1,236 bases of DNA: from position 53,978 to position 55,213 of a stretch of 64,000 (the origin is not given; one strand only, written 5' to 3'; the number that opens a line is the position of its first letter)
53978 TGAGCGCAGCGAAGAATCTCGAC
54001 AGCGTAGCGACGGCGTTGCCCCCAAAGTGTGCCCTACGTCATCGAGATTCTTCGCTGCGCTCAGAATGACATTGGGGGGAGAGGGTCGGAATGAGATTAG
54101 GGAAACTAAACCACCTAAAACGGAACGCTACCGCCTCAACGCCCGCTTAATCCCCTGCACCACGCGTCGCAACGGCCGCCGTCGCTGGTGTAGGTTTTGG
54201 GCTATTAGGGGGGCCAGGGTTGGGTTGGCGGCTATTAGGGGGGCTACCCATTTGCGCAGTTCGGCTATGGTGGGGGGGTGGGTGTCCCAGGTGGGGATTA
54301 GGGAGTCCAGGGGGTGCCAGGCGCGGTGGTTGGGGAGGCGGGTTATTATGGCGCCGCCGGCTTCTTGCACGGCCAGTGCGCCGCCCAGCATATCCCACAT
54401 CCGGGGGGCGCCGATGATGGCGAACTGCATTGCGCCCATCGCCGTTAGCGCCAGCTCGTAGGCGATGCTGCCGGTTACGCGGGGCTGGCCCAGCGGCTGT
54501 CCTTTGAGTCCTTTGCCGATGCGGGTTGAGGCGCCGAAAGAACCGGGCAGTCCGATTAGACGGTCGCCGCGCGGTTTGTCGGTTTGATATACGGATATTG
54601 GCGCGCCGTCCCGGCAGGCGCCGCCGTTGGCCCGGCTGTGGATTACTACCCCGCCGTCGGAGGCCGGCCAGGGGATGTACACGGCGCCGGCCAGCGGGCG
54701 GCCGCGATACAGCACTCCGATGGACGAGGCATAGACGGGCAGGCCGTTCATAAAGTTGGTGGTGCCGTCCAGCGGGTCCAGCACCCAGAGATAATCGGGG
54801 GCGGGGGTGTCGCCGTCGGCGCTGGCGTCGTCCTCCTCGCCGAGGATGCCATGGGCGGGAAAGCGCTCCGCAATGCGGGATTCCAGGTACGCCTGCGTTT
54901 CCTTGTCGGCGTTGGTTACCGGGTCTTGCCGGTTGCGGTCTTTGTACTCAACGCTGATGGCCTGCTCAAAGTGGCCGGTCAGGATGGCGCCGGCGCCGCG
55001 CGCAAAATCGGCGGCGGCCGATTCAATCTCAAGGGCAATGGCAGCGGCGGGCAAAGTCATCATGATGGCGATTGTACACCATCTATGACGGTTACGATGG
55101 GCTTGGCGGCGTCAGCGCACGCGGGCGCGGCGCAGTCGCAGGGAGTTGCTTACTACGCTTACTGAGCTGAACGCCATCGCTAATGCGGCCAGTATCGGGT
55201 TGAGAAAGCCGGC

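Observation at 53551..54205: The last 27 codons of the IMPase-family gene plus a promoter-like block are tandemly reiterated up to the ATG of a low-GC NYN gene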

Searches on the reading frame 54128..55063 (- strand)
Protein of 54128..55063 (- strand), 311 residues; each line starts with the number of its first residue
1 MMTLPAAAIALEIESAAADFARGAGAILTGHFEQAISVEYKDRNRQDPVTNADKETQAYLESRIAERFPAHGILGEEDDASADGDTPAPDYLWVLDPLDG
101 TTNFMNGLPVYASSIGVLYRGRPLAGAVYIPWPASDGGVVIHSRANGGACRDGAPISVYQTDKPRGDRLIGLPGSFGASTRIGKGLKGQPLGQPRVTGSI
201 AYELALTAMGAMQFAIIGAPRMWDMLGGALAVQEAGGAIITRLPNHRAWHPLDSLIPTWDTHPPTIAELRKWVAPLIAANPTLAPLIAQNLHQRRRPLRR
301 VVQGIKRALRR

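Call 17: search_protein_families(library=pfam, proteins=[window:54128-55063:-], max_evalue=0.01)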
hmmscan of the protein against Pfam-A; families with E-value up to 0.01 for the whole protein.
window:54128-55063:- (311 aa): 1 family
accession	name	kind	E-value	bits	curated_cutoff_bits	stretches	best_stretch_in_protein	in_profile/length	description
PF00459.30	Inositol_P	-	4.1e-45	154.8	27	1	12-269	4-266/271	Inositol monophosphatase family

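Call 19: find_encoding_contigs(protein=window:54128-55063:-, flank=10000, max_places=10)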
Protein window:54128-55063:- (311 aa): no gene with exactly this product is on record in the collection.

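Call 22: find_related_loci(query=window:54128-55063:-, collection=genome_contigs, flank=6000)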
Query window:54128-55063:- (311 aa) in genome_contigs; peptide patterns used: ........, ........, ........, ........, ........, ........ (x = any residue, [..] = any of these).
195 stretches matched a pattern; 84 encode a relative of the query (tblastn E <= 1e-3); the best 80 are kept; 80 distinct loci.
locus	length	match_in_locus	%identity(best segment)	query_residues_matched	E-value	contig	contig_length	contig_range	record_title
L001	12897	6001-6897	78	12-309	5e-158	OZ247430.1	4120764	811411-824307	MAG: Dehalococcoidia bacterium isolate 339727ca-cd9b-4604-b777-057588a3f35a genome assembly, chromosome: 1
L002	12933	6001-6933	74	1-311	2e-157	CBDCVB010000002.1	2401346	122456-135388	MAG: Dehalococcoidia bacterium isolate d5c82b8d-a2a1-4fea-8c1d-b29084ec870d genome assembly, contig: contig_2, whole gen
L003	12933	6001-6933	74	1-311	9e-157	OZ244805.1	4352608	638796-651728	MAG: Dehalococcoidia bacterium isolate 65858962-d3d5-450c-8d97-e4733050bb2d genome assembly, chromosome: 1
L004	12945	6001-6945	77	1-309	1e-156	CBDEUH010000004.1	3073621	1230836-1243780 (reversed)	MAG: Dehalococcoidia bacterium isolate bfea76a8-140f-4873-bc2f-160740800df5 genome assembly, contig: contig_4, whole gen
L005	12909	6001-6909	79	10-311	2e-156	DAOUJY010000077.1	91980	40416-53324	MAG TPA_asm: Dehalococcoidia bacterium isolate S34_283 k113_870921, whole genome shotgun sequence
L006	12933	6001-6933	74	1-311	5e-156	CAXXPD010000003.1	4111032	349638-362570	MAG: Dehalococcoidia bacterium isolate 373f655a-941a-4896-bdeb-30e4fc07ddf2 genome assembly, contig: contig_3, whole gen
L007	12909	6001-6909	78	8-309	5e-155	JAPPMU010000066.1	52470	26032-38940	MAG: Chloroflexota bacterium isolate RHO3_bin_54 NODE_1420_length_52470_cov_19.993208, whole genome shotgun sequence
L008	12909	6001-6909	78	10-311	8e-155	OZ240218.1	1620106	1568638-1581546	MAG: Dehalococcoidia bacterium isolate bab385ab-22f5-4112-b3d4-ef8e4049cb71 genome assembly, chromosome: 1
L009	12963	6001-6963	74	1-309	9e-155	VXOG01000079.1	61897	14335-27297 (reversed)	MAG: Chloroflexi bacterium isolate SB0662_bin_27 NODE_512_length_61897_cov_55.981097, whole genome shotgun sequence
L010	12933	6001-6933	76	1-311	2e-154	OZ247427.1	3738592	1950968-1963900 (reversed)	MAG: Dehalococcoidia bacterium isolate b7f8797e-9f69-4263-9aa4-ebb5cb8f718b genome assembly, chromosome: 1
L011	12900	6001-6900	79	11-309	2e-154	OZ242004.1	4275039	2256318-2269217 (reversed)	MAG: Dehalococcoidia bacterium isolate 6092164f-d889-4bea-886a-f75bca8a53ef genome assembly, chromosome: 1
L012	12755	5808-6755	75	1-310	1e-154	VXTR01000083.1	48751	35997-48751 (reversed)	MAG: Chloroflexi bacterium isolate SB0666_bin_1 NODE_279_length_48751_cov_20.611980, whole genome shotgun sequence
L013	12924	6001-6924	78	12-311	3e-154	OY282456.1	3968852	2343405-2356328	MAG: uncultured Dehalococcoidia bacterium genome assembly, chromosome: 1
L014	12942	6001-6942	76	1-309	2e-154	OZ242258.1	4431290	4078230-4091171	MAG: Dehalococcoidia bacterium isolate ebb30a51-fd80-4f91-a9df-d4bc6488b8f2 genome assembly, chromosome: 1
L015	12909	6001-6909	77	8-309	2e-154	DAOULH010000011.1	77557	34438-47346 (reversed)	MAG TPA_asm: Dehalococcoidia bacterium isolate S8_392 140882, whole genome shotgun sequence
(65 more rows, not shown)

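Call 42: search_protein_families(library=ncbifam, proteins=[window:54128-55063:-], max_evalue=0.01)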
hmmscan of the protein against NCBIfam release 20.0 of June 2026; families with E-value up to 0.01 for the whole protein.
window:54128-55063:- (311 aa): 7 families
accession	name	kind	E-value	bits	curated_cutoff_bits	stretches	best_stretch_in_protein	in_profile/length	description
TIGR02067.1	his_9_HisN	equivalog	1.3e-32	113.3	275.15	1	16-132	4-115/252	histidinol-phosphatase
NF008027.1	PRK10757.1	equivalog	2.6e-23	82.3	332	2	17-131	8-119/267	inositol-1-monophosphatase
TIGR01331.1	bisphos_cysQ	equivalog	7.1e-18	65.1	228.8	1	19-241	7-226/250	3'(2'),5'-bisphosphate nucleotidase CysQ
NF009321.0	PRK12676.1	equivalog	1.1e-15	57.4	264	1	73-240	68-227/264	bifunctional fructose-bisphosphatase/inositol-phosphate phosphatase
NF008182.0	PRK10931.1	equivalog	5.1e-12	45.4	379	1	18-133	6-120/246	3'(2'),5'-bisphosphate nucleotidase CysQ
NF010678.0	PRK14076.1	equivalog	4.8e-10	38.9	493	1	88-117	79-108/570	bifunctional NADP phosphatase/NAD kinase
TIGR01330.1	bisphos_HAL2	equivalog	1.4e-09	37.3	267.05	1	92-131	136-174/359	3'(2'),5'-bisphosphate nucleotidase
